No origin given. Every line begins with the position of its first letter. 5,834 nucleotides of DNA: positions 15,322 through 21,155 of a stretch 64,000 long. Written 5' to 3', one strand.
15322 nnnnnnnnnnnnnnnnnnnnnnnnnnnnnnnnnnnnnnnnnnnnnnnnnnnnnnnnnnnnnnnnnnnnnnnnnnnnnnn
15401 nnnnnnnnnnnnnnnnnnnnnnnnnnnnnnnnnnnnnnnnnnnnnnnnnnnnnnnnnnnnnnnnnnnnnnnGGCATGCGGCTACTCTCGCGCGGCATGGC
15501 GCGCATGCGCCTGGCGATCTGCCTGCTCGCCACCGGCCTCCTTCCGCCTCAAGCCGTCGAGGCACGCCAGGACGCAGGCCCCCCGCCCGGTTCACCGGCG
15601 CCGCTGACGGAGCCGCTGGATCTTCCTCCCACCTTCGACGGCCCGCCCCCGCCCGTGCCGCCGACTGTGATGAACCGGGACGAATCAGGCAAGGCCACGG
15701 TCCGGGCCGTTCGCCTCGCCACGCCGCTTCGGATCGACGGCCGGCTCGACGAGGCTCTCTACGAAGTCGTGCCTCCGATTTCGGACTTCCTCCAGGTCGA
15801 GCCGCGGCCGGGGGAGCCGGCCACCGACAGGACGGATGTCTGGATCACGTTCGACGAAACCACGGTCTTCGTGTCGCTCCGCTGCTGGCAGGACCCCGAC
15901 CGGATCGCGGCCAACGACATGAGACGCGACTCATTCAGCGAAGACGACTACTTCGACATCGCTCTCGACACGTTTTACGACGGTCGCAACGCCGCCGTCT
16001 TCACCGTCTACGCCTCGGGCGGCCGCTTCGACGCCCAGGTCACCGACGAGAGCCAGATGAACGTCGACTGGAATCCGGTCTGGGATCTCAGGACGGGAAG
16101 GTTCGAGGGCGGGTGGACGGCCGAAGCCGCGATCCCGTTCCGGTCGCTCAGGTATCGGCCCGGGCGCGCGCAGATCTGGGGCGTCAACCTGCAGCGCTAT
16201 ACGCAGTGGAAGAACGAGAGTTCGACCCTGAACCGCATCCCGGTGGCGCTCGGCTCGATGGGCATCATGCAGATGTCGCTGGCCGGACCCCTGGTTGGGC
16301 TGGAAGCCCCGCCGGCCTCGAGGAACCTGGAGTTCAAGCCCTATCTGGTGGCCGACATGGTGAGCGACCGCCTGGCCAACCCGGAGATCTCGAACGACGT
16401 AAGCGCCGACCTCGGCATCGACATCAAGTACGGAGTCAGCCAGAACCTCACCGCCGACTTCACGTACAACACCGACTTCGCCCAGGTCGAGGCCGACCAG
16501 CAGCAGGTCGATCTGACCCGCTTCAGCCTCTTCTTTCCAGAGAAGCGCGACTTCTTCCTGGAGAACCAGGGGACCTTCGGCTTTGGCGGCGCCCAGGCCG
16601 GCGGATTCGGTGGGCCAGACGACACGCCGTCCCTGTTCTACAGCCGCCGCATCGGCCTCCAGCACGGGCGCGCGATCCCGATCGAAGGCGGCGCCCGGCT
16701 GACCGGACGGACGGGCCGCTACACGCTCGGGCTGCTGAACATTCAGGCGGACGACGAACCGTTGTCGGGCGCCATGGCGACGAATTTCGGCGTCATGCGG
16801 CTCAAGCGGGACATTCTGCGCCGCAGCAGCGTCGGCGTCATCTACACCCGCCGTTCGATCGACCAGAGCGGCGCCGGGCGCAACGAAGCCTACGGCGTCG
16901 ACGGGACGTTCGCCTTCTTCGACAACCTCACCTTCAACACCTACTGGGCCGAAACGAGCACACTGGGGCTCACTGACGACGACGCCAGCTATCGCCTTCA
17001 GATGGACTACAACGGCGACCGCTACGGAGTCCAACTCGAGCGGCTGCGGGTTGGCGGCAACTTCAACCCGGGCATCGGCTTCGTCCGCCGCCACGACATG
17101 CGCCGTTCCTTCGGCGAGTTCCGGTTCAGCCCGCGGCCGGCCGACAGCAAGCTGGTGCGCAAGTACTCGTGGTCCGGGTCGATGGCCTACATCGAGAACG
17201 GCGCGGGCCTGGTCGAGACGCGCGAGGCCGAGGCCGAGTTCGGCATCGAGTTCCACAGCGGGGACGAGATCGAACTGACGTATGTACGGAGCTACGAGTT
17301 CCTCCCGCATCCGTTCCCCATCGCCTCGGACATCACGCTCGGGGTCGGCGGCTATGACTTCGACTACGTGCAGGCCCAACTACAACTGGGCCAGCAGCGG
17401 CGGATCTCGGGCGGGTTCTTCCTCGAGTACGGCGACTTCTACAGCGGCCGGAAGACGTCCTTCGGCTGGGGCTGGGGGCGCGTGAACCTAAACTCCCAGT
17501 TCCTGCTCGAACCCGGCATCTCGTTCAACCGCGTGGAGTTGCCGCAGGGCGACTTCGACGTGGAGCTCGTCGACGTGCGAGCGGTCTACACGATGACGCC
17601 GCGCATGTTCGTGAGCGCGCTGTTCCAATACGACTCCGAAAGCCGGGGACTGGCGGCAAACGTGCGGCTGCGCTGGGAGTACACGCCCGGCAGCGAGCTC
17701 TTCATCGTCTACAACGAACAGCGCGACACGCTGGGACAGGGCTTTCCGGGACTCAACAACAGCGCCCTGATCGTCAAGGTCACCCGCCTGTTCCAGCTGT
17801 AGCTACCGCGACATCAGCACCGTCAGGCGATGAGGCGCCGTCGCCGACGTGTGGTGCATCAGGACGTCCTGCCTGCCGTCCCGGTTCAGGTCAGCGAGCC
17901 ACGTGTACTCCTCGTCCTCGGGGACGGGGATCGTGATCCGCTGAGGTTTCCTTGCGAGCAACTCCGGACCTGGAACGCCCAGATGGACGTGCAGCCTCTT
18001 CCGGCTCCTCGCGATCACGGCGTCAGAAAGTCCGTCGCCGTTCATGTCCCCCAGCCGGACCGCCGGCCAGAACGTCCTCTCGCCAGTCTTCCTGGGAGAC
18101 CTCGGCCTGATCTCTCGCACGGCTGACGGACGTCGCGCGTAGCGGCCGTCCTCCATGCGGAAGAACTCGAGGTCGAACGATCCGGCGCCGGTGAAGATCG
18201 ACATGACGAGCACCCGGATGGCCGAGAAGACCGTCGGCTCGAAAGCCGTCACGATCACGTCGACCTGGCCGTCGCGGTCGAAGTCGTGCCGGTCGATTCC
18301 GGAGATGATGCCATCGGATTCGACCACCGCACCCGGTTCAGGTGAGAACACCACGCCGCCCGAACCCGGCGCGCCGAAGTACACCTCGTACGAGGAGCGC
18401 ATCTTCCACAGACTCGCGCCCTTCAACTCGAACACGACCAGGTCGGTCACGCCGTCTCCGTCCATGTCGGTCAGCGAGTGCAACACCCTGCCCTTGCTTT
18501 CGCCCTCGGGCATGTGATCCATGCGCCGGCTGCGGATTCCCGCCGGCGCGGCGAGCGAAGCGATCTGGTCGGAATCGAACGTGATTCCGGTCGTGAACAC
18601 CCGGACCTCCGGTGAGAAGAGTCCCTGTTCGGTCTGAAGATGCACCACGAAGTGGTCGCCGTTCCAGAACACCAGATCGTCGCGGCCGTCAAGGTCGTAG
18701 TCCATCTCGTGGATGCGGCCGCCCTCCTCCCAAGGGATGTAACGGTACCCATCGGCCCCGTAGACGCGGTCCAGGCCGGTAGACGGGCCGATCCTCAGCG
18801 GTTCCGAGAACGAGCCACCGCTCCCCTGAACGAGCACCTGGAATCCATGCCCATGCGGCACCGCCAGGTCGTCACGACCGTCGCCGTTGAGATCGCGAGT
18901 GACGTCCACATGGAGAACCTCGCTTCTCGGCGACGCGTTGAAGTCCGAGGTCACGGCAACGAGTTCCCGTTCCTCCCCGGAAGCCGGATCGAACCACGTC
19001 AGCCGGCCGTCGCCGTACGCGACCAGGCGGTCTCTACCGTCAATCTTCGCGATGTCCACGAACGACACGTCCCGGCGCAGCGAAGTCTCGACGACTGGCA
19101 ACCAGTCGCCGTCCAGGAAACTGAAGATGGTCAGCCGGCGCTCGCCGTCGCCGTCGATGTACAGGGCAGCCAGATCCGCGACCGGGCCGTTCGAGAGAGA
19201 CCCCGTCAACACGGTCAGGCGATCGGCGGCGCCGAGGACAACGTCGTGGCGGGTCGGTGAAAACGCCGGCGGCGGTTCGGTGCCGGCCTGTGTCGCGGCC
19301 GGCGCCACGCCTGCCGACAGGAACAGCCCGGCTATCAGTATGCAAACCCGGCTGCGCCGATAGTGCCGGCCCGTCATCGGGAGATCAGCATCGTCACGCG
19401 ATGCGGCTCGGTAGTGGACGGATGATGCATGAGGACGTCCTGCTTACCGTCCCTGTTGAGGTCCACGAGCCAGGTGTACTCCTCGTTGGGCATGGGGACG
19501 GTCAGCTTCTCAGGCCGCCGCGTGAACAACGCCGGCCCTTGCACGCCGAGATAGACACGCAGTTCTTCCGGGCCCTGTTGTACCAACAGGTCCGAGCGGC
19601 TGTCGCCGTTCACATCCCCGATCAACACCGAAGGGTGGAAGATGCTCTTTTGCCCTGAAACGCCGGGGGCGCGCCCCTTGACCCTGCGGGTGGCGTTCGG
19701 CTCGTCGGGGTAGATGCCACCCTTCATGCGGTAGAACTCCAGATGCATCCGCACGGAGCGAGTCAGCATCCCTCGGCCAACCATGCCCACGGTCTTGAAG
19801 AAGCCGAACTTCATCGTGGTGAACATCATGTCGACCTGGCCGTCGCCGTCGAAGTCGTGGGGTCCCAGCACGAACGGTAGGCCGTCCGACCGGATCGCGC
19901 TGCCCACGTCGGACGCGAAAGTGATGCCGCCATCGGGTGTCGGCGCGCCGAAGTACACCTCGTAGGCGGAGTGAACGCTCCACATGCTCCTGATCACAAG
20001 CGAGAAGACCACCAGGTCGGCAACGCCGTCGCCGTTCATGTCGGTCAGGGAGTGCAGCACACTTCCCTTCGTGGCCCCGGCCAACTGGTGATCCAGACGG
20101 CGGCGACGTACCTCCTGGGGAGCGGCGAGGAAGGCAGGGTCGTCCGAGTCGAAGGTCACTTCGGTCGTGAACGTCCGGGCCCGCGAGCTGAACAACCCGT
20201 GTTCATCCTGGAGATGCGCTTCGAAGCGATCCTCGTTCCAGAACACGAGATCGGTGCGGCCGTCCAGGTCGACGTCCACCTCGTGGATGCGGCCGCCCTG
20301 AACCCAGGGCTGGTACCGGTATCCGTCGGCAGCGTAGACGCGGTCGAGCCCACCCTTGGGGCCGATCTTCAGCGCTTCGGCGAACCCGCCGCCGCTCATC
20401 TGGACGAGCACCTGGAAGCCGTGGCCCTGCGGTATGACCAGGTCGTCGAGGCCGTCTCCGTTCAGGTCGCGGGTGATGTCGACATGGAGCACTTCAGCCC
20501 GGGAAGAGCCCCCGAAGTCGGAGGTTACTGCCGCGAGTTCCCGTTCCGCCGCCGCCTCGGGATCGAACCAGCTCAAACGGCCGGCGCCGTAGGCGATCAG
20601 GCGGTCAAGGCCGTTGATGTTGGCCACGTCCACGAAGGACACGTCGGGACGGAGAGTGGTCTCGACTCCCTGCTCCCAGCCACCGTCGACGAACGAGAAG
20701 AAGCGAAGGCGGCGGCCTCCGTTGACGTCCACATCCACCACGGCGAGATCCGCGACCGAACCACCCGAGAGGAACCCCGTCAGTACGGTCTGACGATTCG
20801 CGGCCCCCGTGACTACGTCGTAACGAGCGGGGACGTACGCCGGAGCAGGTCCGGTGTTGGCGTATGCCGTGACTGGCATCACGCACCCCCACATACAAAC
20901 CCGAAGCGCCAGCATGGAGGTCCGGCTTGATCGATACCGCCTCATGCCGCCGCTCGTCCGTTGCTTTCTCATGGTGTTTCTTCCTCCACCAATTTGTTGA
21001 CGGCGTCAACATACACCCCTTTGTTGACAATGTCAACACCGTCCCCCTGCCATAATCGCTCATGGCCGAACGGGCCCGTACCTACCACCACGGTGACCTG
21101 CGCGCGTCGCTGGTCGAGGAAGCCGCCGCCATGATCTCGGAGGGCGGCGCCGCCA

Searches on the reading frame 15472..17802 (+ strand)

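Call 41: search_protein_families(library=pfam, proteins=[window:15472-17802:+], max_evalue=0.00001)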
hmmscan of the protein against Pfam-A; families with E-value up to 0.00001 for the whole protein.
window:15472-17802:+ (776 aa): 1 family
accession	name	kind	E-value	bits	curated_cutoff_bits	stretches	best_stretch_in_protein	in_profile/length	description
PF19313.5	DUF5916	-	7.1e-17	61.8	22.6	1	286-397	5-97/572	Domain of unknown function (DUF5916)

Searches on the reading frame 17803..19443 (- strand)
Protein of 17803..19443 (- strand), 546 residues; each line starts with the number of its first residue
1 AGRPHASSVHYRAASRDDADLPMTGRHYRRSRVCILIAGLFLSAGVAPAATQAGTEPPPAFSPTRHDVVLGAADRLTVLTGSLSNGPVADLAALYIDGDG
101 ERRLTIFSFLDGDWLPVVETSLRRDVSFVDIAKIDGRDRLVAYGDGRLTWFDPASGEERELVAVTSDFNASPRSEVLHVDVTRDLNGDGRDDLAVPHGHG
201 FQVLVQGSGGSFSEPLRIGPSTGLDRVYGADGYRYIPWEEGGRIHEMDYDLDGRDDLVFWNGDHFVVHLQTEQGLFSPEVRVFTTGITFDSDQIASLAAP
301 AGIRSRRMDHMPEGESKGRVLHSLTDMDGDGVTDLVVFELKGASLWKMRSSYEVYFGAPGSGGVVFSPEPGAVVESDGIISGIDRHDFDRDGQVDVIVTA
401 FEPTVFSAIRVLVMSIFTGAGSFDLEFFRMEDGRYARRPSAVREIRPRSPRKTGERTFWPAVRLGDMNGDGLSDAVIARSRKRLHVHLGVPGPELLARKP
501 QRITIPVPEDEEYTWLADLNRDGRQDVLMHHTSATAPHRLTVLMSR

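Call 41: search_protein_families(library=pfam, proteins=[window:17803-19443:-], max_evalue=0.00001)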
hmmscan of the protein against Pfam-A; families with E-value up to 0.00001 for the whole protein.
window:17803-19443:- (546 aa): 2 families
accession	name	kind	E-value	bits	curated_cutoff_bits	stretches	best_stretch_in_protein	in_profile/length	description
PF13517.12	FG-GAP_3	-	5.9e-20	72.1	26.9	0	466-528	1-60/61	FG-GAP-like repeat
PF01839.29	FG-GAP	-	2.5e-11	43.6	22.1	0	180-195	6-20/37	FG-GAP repeat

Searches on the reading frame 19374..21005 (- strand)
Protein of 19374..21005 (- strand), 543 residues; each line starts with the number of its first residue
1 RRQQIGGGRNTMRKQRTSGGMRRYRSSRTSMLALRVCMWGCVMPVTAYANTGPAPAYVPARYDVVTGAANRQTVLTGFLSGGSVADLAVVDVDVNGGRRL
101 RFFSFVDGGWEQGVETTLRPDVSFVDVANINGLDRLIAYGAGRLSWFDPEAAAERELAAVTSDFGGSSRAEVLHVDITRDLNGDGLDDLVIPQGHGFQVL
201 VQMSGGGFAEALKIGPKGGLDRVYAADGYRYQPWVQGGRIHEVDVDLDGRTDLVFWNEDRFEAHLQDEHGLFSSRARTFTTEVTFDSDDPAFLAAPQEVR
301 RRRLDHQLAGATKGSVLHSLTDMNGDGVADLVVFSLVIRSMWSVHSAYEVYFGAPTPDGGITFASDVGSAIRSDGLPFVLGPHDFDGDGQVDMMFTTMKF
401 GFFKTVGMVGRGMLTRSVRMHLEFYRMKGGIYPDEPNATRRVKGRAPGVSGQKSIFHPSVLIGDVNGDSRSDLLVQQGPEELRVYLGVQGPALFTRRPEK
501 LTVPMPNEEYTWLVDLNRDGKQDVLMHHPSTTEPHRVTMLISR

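Call 42: search_protein_families(library=pfam, proteins=[window:19374-21005:-], max_evalue=0.00001)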
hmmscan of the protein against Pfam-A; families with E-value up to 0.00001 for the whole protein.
window:19374-21005:- (543 aa): 2 families
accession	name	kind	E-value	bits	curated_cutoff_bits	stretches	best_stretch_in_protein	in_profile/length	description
PF13517.12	FG-GAP_3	-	2.6e-18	66.8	26.9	0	464-525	1-60/61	FG-GAP-like repeat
PF01839.29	FG-GAP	-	1.4e-11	44.4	22.1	0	180-191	9-20/37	FG-GAP repeat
